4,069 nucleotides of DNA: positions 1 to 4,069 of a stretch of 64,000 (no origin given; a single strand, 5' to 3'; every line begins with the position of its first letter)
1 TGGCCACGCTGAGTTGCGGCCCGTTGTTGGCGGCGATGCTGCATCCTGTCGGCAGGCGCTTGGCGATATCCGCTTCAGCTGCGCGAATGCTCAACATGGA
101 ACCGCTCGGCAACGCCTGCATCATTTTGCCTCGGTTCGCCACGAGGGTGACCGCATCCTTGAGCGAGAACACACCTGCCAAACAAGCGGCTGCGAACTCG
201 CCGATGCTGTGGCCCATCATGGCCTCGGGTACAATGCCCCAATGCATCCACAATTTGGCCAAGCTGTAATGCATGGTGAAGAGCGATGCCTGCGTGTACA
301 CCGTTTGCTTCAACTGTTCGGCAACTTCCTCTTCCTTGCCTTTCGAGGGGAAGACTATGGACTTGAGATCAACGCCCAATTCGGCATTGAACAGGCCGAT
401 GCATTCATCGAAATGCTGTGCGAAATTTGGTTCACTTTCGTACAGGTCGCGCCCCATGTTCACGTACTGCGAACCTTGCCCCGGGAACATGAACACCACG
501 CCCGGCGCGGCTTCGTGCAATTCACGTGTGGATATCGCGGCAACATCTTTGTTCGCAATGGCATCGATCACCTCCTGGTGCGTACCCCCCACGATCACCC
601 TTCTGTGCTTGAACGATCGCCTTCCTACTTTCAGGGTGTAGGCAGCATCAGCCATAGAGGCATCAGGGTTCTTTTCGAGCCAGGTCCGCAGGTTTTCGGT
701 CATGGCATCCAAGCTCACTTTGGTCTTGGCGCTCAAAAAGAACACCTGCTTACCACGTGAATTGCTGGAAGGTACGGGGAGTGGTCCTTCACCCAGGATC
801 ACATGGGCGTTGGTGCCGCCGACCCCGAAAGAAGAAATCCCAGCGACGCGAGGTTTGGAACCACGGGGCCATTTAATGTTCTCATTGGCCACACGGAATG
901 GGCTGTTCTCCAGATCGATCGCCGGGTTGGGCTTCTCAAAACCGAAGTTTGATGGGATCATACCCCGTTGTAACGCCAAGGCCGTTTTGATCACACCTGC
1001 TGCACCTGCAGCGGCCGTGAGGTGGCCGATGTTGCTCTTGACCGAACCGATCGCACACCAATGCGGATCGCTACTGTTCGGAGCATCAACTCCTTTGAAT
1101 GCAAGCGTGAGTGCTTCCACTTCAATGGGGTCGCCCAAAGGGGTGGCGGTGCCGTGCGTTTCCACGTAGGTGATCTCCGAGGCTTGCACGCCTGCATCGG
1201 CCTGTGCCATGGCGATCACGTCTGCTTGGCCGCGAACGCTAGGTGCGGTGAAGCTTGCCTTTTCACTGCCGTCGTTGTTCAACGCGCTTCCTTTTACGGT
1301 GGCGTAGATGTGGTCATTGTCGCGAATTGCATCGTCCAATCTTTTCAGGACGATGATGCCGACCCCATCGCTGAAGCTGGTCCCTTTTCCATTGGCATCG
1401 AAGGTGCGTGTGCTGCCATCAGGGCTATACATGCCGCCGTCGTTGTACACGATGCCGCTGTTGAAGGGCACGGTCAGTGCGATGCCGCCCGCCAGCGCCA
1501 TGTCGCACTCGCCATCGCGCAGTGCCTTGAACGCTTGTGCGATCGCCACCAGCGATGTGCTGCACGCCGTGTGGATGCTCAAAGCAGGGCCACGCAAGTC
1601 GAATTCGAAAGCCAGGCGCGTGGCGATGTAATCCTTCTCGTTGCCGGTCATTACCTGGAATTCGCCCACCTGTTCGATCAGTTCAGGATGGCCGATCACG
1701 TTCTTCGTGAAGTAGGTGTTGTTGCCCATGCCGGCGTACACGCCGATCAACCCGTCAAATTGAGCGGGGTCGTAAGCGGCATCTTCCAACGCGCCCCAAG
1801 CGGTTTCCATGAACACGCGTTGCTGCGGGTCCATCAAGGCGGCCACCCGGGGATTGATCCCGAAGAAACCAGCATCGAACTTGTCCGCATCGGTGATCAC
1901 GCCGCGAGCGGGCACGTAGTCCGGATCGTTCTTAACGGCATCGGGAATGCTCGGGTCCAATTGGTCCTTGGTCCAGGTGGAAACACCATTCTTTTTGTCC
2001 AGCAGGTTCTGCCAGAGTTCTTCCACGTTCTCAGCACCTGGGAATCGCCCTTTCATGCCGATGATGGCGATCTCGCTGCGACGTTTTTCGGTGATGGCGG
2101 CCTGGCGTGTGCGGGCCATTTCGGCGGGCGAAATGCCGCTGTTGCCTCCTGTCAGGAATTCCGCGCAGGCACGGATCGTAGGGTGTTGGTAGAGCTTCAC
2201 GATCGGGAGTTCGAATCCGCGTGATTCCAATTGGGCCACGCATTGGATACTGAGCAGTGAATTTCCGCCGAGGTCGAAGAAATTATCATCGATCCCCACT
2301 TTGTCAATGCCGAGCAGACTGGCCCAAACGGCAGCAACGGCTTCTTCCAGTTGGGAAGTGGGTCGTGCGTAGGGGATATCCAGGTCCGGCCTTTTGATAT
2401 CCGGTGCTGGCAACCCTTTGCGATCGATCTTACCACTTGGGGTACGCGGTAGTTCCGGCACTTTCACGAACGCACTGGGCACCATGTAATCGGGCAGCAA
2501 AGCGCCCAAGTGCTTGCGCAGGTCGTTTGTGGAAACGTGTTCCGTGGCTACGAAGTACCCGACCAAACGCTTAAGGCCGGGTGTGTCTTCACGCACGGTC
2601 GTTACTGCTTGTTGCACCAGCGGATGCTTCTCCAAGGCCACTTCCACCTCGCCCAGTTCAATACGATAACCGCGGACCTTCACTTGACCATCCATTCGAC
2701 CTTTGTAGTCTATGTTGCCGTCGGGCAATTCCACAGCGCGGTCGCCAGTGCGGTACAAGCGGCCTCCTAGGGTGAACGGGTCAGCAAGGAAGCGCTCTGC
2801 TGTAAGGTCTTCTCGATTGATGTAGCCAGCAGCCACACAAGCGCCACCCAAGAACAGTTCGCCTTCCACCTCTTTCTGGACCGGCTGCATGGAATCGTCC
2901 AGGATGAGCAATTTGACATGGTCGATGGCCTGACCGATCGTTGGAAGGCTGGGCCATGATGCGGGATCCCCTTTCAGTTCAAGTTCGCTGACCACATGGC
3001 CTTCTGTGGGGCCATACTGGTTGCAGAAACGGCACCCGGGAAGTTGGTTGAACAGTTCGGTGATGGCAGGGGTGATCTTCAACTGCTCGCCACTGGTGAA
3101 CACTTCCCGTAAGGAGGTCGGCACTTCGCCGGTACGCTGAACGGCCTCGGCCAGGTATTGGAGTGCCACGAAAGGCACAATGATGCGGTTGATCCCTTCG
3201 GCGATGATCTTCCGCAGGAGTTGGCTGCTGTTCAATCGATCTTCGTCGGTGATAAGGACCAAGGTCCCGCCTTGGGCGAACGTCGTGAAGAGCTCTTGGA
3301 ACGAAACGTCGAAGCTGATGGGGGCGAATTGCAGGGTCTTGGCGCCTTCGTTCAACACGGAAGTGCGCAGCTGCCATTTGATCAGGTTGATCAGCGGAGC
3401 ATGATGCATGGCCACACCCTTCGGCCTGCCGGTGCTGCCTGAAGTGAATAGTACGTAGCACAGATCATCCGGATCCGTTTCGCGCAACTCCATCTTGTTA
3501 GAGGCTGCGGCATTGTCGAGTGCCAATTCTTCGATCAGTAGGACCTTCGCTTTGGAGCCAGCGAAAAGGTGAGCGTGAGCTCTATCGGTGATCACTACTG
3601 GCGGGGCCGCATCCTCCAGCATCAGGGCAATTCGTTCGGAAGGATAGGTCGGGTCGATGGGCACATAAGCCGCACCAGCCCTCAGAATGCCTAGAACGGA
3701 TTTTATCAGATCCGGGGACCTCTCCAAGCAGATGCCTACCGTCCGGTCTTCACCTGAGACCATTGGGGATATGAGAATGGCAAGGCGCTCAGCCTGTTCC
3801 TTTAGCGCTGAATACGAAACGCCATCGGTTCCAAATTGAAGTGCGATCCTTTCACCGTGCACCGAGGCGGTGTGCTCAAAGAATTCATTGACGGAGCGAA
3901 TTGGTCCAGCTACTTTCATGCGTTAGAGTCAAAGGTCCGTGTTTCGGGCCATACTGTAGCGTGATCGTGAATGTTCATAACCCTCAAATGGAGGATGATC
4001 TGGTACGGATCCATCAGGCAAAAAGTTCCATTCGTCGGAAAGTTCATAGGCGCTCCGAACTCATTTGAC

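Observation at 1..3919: Hybrid NRPS-PKS megasynthase start (A-PCP-KS-AT) divergently transcribed from the giant T9SS cargo gene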

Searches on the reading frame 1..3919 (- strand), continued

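Call 11: find_encoding_contigs(protein=P0001, flank=10000, max_places=4)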
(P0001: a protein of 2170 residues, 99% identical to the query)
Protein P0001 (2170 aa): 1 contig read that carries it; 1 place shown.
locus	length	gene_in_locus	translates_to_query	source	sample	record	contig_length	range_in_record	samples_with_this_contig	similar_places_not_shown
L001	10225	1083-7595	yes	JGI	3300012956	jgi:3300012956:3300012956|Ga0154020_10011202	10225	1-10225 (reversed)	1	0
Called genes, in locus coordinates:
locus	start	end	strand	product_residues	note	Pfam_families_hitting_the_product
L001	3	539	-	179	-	?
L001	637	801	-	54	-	-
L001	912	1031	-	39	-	-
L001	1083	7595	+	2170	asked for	PF00501:AMP-binding, PF13193:AMP-binding_C, PF00550:PP-binding, PF00109:ketoacyl-synt, PF02801:Ketoacyl-synt_C, PF16197:KAsynt_C_assoc, PF22336:RhiE-like_linker, PF22621:CurL-like_PKS_C, +3 more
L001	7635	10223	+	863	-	?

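Call 12: find_encoding_contigs(protein=P0003, flank=10000, max_places=3)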
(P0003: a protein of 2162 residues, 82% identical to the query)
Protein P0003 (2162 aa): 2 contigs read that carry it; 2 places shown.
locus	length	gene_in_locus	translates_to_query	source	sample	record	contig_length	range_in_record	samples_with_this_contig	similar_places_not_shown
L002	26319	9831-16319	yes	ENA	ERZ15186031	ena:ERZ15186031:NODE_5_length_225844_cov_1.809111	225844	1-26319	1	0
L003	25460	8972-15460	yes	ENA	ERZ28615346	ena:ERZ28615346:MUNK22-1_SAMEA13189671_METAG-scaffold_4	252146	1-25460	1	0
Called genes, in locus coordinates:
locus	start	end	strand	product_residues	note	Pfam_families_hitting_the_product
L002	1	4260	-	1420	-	?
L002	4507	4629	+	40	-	-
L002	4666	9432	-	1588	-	PF02412:TSP_3 (faint)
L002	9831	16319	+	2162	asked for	PF00501:AMP-binding, PF13193:AMP-binding_C, PF00550:PP-binding, PF00109:ketoacyl-synt, PF02801:Ketoacyl-synt_C, PF16197:KAsynt_C_assoc, PF22336:RhiE-like_linker, PF22621:CurL-like_PKS_C, +3 more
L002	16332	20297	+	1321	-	PF00668:Condensation, PF00501:AMP-binding, PF13193:AMP-binding_C, PF00550:PP-binding, PF00975:Thioesterase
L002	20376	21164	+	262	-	PF22624:AASDHPPT_N, PF01648:ACPS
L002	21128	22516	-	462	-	PF05970:PIF1, PF13604:AAA_30, PF13245:AAA_19, PF13538:UvrD_C_2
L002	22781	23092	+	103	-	-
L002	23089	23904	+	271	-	PF12864:DUF3822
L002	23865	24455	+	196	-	PF03602:Cons_hypoth95, PF05175:MTS (weak), PF02475:TRM5-TYW2_MTfase (weak)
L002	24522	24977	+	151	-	PF01467:CTP_transf_like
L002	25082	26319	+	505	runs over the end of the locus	PF00578:AhpC-TSA, PF13905:Thioredoxin_8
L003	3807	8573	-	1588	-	PF02412:TSP_3 (faint)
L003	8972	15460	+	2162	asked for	PF00501:AMP-binding, PF13193:AMP-binding_C, PF00550:PP-binding, PF00109:ketoacyl-synt, PF02801:Ketoacyl-synt_C, PF16197:KAsynt_C_assoc, PF22336:RhiE-like_linker, PF22621:CurL-like_PKS_C, +3 more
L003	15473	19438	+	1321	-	PF00668:Condensation, PF00501:AMP-binding, PF13193:AMP-binding_C, PF00550:PP-binding, PF00975:Thioesterase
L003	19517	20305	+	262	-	PF22624:AASDHPPT_N, PF01648:ACPS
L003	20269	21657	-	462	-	PF05970:PIF1, PF13604:AAA_30, PF13245:AAA_19, PF13538:UvrD_C_2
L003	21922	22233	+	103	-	-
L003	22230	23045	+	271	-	PF12864:DUF3822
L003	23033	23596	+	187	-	PF03602:Cons_hypoth95, PF05175:MTS (weak), PF02475:TRM5-TYW2_MTfase (weak)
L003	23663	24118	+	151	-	PF01467:CTP_transf_like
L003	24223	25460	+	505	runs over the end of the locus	PF00578:AhpC-TSA, PF13905:Thioredoxin_8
